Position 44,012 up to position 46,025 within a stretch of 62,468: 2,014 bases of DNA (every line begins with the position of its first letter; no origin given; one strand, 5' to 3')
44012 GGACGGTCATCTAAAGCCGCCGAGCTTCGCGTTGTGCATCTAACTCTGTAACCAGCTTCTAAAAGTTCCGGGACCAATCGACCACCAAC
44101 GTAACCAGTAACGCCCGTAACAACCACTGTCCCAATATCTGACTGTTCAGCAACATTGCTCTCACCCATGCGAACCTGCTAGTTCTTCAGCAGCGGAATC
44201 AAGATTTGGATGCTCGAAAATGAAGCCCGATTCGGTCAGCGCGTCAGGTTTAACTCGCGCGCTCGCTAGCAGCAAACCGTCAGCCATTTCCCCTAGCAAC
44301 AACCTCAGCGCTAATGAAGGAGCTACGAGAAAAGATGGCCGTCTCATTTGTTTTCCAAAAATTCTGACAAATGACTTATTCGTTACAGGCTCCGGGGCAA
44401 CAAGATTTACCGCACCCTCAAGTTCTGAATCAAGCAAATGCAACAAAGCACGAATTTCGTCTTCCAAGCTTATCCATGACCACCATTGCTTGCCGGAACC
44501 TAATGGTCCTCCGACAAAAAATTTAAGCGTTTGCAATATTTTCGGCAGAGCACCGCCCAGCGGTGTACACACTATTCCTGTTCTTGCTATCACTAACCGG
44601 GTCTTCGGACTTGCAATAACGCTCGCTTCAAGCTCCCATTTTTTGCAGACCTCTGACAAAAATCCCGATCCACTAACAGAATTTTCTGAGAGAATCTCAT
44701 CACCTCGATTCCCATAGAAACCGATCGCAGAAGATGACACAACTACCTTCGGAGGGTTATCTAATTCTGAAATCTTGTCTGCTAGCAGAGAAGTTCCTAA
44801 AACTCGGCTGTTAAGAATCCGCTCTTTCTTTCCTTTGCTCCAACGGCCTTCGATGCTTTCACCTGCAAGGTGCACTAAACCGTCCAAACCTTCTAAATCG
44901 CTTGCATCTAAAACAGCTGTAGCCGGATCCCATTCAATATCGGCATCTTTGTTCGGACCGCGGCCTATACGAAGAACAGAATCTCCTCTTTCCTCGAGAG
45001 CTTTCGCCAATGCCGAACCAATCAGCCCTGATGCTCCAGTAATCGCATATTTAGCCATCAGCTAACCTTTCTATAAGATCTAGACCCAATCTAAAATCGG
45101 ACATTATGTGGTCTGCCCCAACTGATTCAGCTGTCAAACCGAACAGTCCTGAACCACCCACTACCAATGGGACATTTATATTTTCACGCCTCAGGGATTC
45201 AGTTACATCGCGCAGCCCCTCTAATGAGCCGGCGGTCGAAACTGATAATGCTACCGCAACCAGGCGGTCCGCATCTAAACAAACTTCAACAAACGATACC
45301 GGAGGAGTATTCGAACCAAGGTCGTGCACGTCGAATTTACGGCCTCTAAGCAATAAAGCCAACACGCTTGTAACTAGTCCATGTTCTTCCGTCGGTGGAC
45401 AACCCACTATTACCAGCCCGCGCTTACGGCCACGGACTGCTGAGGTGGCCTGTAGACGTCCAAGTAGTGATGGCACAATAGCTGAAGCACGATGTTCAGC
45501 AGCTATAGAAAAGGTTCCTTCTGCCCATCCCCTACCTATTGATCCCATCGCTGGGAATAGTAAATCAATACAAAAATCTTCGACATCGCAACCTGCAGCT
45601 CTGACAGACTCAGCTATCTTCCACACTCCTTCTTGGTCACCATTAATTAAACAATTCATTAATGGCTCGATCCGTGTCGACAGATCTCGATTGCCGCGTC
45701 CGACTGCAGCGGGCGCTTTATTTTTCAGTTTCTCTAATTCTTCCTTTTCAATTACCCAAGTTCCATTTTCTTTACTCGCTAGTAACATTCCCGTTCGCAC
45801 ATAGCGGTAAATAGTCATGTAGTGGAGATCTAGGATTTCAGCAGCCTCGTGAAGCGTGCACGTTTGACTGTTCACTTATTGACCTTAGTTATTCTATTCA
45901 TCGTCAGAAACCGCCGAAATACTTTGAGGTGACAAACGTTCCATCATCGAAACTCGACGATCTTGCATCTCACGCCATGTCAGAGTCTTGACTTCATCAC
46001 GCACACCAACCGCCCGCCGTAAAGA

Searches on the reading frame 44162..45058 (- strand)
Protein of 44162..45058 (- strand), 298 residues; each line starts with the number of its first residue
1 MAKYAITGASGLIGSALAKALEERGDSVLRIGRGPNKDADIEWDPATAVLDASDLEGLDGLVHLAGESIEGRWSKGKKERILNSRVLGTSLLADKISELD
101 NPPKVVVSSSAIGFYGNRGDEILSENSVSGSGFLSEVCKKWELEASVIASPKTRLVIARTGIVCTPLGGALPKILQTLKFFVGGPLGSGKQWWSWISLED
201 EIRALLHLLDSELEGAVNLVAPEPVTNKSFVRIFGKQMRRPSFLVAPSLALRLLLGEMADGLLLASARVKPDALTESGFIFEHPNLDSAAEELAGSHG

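Call 9: search_protein_families(library=pfam, proteins=[window:44162-45058:-], max_evalue=0.001)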
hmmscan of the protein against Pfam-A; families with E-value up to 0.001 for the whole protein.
window:44162-45058:- (298 aa): 3 families
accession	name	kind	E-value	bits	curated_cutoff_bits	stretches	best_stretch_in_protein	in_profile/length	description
PF08338.16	DUF1731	-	1.8e-17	63.3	27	1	246-293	1-47/47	Domain of unknown function (DUF1731)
PF01370.27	Epimerase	-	4.2e-15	56.3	20.9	1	6-211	3-227/240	NAD dependent epimerase/dehydratase family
PF08659.16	KR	-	0.00071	20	22.6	0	53-120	75-146/180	KR domain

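Call 32: search_protein_families(library=ncbifam, proteins=[window:44162-45058:-], max_evalue=0.00001)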
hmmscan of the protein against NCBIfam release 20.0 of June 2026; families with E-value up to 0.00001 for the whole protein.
window:44162-45058:- (298 aa): 3 families
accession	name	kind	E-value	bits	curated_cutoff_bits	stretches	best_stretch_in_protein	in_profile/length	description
TIGR01777.1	yfcH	hypoth_equivalog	3.1e-90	302.7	207.35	1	5-289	2-291/292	TIGR01777 family oxidoreductase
NF050030.1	thlkprotThyD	equivalog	9.3e-73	245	400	1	3-292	2-303/305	thylakoid membrane protein ThyD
NF058621.1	DiazavRedAvaA7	equivalog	7.9e-06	25.7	400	0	6-63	5-61/304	3-diazoavenalumate denitrifying reductase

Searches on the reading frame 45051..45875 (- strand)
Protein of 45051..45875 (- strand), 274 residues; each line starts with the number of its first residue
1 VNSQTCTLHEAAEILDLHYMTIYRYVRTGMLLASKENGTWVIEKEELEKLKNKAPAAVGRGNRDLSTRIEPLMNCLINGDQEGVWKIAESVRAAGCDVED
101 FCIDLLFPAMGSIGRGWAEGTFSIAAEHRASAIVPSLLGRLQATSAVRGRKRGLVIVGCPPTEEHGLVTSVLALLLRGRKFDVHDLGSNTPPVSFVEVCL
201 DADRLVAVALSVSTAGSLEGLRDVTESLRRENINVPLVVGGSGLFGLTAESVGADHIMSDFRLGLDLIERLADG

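Call 9: search_protein_families(library=pfam, proteins=[window:45051-45875:-], max_evalue=0.001)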
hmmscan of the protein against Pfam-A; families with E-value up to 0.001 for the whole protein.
window:45051-45875:- (274 aa): 3 families
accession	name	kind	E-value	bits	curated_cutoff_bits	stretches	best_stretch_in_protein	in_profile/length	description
PF02607.22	B12-binding_2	-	1.3e-11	45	23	1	70-141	3-73/74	B12 binding domain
PF02310.24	B12-binding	-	3e-11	43.6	32.1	1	154-243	2-90/121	B12 binding domain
PF12728.13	HTH_17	-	1.8e-08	34.9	27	1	7-53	3-49/51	Helix-turn-helix domain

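Call 32: search_protein_families(library=ncbifam, proteins=[window:45051-45875:-], max_evalue=0.00001)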
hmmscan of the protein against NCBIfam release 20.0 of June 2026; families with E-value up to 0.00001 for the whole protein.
window:45051-45875:- (274 aa): 5 families
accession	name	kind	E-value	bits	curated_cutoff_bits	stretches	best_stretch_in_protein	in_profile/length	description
NF052513.1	TransRegCarH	equivalog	1.1e-13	51.1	400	1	72-257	87-264/274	HTH-type transcriptional repressor CarH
NF047996.1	corrin_MtgC_2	exception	7.3e-12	45.2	370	1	72-272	8-210/212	glycine betaine-specific corrinoid protein MtgC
TIGR02370.1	pyl_corrinoid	subfamily_domain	3.8e-11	42.7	215.3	1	72-255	2-188/197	methyltransferase cognate corrinoid protein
NF040655.1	MtaC_Meth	equivalog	4.5e-08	32.4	420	1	54-242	21-208/253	methanol--corrinoid protein MtaC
NF041607.1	dimeth_corrin_MtbC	equivalog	6.6e-08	32.3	350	1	145-256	75-187/203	dimethylamine corrinoid protein MtbC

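Call 84: search_solved_structures(query=window:45051-45875:-, max_evalue=0.01, show_alignments=2)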
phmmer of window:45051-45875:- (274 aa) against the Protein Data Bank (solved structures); distinct sequences matched with E-value up to 0.01: 23.
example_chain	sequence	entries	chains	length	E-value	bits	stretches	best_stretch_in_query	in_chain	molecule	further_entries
8j2x_A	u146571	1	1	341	9.2e-13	51.1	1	69-270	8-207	Cobalamin-binding protein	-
8j2w_A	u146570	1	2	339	9.6e-13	51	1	69-270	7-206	Cobalamin-binding protein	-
8j2y_A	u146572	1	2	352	1.5e-10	43.8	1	69-246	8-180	GGDEF domain-containing protein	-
8c35_A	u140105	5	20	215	7.6e-08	34.9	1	72-260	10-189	Probable transcriptional regulator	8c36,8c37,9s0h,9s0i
2i2x_B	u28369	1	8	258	2.6e-07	33.2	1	68-243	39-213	Methyltransferase 1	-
5c8a_A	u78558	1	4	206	4.3e-07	32.5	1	72-260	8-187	Light-dependent transcriptional regulator CarH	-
8c31_A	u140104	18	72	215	4.7e-07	32.3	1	72-260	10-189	Probable transcriptional regulator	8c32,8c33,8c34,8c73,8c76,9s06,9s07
3whp_A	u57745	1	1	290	6.9e-07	31.8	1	72-260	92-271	Probable transcriptional regulator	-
5c8d_A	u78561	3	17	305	8e-07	31.6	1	72-260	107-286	Light-dependent transcriptional regulator CarH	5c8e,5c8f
8jbs_A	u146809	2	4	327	1.6e-06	30.6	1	76-224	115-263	Putative cobalamin binding protein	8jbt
4jgi_A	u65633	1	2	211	1.7e-05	27.2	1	80-270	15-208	Putative uncharacterized protein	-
1bmt_A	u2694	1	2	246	5.7e-05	25.5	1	79-243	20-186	METHIONINE SYNTHASE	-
1y80_A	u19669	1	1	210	6.5e-05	25.3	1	70-270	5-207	Predicted cobalamin binding protein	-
9cbq_A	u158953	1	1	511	9.9e-05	24.7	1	69-252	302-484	Methionine synthase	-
7xcn_M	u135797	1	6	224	0.00024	23.5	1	76-255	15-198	Trimethylamine methyltransferase corrinoid protein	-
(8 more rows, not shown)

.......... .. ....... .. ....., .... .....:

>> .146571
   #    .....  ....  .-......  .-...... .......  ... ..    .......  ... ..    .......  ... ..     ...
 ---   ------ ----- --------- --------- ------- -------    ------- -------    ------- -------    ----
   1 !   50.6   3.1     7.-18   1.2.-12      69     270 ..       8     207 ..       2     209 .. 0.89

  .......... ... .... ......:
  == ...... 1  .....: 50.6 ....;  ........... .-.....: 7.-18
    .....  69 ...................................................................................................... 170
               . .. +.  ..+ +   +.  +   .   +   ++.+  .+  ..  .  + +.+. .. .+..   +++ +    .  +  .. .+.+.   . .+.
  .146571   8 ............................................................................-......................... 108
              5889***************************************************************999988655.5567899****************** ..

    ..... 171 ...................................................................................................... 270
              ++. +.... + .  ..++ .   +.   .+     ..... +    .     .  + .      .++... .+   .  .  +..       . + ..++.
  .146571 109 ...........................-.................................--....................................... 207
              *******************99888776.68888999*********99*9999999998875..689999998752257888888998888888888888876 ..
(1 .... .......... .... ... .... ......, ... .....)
